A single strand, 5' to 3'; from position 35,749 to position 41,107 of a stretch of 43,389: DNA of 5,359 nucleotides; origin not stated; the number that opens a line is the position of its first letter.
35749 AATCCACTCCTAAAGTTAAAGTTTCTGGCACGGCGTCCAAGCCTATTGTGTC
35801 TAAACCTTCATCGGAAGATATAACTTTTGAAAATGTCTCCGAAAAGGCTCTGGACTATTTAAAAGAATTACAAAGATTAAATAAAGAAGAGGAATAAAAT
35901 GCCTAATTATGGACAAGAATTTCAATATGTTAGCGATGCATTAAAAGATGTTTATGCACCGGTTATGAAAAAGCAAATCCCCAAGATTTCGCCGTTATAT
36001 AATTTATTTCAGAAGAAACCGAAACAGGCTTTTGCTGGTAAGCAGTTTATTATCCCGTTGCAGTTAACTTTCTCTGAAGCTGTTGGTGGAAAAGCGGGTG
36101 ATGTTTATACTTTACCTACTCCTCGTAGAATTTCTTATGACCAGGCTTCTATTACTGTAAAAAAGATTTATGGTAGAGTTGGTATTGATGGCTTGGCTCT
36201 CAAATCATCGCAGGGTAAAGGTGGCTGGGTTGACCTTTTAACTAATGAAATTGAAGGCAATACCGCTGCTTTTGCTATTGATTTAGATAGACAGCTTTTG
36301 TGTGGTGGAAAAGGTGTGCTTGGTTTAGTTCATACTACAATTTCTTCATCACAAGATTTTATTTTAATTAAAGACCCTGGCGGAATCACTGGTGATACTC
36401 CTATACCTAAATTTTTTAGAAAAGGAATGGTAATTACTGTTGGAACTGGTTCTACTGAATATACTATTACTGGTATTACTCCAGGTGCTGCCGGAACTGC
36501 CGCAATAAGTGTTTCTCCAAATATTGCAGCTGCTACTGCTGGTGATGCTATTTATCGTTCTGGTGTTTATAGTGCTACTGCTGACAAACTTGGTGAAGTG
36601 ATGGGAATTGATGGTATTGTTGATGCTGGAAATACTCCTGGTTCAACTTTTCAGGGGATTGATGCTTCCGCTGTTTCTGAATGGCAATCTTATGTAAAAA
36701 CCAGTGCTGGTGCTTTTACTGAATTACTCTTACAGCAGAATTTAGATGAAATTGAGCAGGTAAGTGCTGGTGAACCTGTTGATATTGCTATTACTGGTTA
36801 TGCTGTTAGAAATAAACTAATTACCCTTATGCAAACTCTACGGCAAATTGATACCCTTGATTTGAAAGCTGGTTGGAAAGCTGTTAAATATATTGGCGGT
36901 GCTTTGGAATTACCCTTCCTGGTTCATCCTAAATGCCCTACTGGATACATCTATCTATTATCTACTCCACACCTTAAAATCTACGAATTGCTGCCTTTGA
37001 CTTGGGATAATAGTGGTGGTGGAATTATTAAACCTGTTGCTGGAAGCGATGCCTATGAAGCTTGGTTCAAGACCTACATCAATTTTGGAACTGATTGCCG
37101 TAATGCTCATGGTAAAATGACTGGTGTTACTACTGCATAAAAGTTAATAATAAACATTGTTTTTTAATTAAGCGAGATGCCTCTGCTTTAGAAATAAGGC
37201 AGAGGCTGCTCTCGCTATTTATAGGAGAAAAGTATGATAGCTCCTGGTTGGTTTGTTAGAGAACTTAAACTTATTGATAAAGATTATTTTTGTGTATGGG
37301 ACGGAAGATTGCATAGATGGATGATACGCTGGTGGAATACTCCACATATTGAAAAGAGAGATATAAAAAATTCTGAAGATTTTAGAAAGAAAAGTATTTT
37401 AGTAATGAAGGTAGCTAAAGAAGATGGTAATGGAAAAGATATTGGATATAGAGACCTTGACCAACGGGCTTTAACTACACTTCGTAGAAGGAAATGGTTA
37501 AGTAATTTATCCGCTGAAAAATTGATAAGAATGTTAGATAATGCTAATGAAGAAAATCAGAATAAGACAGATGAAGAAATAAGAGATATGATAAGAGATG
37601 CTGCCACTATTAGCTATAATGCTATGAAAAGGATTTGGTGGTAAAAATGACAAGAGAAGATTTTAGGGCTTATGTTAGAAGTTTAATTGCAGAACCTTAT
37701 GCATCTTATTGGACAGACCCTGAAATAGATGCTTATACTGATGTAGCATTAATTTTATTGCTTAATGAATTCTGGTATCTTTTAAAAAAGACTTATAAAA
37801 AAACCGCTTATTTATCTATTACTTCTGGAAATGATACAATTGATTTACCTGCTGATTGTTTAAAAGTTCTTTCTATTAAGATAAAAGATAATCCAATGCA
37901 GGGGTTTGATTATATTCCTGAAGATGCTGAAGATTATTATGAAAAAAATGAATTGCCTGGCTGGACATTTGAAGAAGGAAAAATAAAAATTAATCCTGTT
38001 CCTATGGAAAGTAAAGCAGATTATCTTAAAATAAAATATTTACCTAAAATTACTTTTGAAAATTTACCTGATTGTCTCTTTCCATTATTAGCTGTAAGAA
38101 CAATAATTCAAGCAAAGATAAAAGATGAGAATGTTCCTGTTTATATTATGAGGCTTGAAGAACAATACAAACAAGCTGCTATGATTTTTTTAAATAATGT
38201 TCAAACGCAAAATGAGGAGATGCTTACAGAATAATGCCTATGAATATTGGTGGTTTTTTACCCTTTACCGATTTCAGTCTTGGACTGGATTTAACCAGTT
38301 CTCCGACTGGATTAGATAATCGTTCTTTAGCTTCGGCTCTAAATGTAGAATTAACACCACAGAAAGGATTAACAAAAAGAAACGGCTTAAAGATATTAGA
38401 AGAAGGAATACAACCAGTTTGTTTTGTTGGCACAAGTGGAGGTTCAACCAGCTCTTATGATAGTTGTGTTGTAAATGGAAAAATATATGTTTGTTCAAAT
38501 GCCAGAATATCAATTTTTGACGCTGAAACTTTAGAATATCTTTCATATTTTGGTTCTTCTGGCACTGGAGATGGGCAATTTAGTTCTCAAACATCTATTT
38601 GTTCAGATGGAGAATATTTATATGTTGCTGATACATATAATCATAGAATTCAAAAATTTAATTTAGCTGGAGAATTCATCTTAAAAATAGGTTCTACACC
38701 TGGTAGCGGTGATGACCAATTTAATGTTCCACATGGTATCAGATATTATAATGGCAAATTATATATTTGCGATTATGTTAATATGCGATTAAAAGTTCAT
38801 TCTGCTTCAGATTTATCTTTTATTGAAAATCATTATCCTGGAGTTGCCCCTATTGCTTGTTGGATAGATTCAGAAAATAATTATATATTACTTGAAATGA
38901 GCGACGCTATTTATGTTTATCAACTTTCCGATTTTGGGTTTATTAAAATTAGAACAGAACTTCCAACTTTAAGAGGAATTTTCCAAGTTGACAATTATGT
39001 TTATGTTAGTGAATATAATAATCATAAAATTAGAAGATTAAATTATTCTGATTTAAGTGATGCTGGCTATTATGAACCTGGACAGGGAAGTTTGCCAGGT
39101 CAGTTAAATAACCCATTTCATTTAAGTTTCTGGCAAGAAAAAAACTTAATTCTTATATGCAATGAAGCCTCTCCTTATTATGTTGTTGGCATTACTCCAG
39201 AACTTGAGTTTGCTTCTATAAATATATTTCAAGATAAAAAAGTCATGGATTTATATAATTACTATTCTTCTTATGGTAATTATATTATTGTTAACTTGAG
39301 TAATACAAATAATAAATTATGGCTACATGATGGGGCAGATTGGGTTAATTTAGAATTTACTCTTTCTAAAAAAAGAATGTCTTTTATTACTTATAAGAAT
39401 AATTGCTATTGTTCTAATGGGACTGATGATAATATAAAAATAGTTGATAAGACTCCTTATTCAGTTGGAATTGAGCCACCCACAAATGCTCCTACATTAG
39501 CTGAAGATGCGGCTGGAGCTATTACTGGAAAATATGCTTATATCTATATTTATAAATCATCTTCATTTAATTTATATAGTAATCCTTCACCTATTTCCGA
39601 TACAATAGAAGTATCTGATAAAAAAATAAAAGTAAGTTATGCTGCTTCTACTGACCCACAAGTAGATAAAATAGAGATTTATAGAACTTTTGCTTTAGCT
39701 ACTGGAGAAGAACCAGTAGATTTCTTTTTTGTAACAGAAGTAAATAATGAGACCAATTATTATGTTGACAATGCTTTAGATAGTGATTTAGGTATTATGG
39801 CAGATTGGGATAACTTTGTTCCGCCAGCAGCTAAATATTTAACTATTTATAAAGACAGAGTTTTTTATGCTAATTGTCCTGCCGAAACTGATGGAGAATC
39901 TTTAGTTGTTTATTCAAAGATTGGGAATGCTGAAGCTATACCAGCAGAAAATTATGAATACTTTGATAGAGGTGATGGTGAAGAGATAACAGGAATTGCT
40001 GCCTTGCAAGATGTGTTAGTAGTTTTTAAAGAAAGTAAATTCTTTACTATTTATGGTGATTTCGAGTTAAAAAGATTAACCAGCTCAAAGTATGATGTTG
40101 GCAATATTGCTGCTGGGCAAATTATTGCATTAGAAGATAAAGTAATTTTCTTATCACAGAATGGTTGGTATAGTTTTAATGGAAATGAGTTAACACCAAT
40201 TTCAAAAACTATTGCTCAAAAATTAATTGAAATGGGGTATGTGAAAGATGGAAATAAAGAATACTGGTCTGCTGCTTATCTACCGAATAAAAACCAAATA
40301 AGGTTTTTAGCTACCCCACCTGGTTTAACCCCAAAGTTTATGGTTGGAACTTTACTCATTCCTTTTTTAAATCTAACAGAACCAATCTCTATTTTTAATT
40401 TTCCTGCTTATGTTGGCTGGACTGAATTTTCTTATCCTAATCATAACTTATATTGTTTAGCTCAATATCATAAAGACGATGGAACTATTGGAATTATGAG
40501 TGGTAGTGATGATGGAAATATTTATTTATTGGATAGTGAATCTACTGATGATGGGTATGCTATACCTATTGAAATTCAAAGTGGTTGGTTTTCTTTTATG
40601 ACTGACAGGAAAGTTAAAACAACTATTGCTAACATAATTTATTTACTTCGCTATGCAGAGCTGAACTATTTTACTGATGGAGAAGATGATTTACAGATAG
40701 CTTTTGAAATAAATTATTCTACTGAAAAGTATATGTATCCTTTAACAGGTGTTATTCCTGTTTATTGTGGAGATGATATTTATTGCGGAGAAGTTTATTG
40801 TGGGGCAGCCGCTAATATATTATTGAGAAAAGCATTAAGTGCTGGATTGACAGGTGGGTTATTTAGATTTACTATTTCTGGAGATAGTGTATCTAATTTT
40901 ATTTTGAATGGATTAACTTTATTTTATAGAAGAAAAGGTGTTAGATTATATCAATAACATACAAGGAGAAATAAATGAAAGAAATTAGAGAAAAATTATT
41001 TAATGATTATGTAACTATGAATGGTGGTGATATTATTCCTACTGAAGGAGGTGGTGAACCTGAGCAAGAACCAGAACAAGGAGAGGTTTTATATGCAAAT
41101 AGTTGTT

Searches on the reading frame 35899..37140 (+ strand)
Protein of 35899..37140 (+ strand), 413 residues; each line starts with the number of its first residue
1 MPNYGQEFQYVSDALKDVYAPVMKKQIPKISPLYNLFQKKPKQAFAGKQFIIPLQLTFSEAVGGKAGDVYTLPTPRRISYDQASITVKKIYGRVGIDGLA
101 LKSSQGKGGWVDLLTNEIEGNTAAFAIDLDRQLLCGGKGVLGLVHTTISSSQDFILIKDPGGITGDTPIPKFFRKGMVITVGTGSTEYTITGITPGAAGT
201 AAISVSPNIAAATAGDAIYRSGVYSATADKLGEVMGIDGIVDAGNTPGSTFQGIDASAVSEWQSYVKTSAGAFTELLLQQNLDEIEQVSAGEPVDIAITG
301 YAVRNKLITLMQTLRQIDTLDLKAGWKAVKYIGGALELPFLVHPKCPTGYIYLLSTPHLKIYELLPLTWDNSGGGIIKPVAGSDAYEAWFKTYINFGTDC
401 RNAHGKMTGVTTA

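Call 14: search_protein_families(library=phrogs, proteins=[window:35899-37140:+], max_evalue=0.001)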
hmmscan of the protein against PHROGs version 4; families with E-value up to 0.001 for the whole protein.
window:35899-37140:+ (413 aa): 2 families
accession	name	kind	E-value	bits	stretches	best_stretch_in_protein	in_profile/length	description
phrog_14242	-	head and packaging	3.1e-32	112.7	1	7-411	4-389/396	major head protein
phrog_9953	-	head and packaging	4.1e-11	43.8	1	228-408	141-327/329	major head protein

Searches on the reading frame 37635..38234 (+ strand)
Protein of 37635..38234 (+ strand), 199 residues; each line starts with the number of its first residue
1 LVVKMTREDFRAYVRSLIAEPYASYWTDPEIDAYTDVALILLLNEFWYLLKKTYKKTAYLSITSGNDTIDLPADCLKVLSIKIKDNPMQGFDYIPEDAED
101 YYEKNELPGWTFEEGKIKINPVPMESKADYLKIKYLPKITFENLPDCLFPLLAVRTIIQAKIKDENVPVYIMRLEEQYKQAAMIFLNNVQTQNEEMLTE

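Call 73: search_protein_families(library=phrogs, proteins=[window:37635-38234:+], max_evalue=0.001)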
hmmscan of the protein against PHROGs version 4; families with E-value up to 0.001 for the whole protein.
window:37635-38234:+ (199 aa): 1 family
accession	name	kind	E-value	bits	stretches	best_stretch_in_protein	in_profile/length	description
phrog_2941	-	head and packaging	0.0004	21.1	1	53-136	46-132/208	virion structural protein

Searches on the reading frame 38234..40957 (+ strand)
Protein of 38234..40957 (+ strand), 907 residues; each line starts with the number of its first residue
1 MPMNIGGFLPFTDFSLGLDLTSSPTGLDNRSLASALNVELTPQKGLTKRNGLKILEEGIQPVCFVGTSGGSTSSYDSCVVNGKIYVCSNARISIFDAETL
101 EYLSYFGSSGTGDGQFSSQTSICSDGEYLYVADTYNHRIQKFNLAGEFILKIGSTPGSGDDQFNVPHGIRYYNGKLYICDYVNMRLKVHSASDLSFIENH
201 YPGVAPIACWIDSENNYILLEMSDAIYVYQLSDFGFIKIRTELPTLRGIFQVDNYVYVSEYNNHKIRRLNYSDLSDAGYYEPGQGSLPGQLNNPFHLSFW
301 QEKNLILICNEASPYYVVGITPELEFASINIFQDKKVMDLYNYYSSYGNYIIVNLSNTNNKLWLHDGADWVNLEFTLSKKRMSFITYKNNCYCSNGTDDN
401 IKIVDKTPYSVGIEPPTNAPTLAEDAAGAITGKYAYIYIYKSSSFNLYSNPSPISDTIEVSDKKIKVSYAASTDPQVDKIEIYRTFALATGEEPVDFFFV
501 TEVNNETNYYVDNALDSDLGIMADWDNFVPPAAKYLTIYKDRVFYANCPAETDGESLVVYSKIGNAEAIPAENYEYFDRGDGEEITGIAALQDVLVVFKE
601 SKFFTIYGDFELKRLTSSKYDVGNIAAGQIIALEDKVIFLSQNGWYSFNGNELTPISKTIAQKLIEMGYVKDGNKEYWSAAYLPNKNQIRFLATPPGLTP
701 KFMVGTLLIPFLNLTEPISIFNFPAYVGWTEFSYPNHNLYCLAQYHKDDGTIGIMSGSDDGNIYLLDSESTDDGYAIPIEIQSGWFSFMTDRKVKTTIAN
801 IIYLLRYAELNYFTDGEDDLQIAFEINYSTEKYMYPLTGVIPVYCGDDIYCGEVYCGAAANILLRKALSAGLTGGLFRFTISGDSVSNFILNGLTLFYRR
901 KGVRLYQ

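Call 14: search_protein_families(library=phrogs, proteins=[window:38234-40957:+], max_evalue=0.001)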
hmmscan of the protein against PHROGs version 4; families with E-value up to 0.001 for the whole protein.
window:38234-40957:+ (907 aa): 2 families
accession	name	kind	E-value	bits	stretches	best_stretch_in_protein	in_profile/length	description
phrog_511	-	head and packaging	1.4e-18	67.7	1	405-660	430-684/862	internal virion protein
phrog_3287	-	head and packaging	1.8e-09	38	1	509-665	127-293/524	virion structural protein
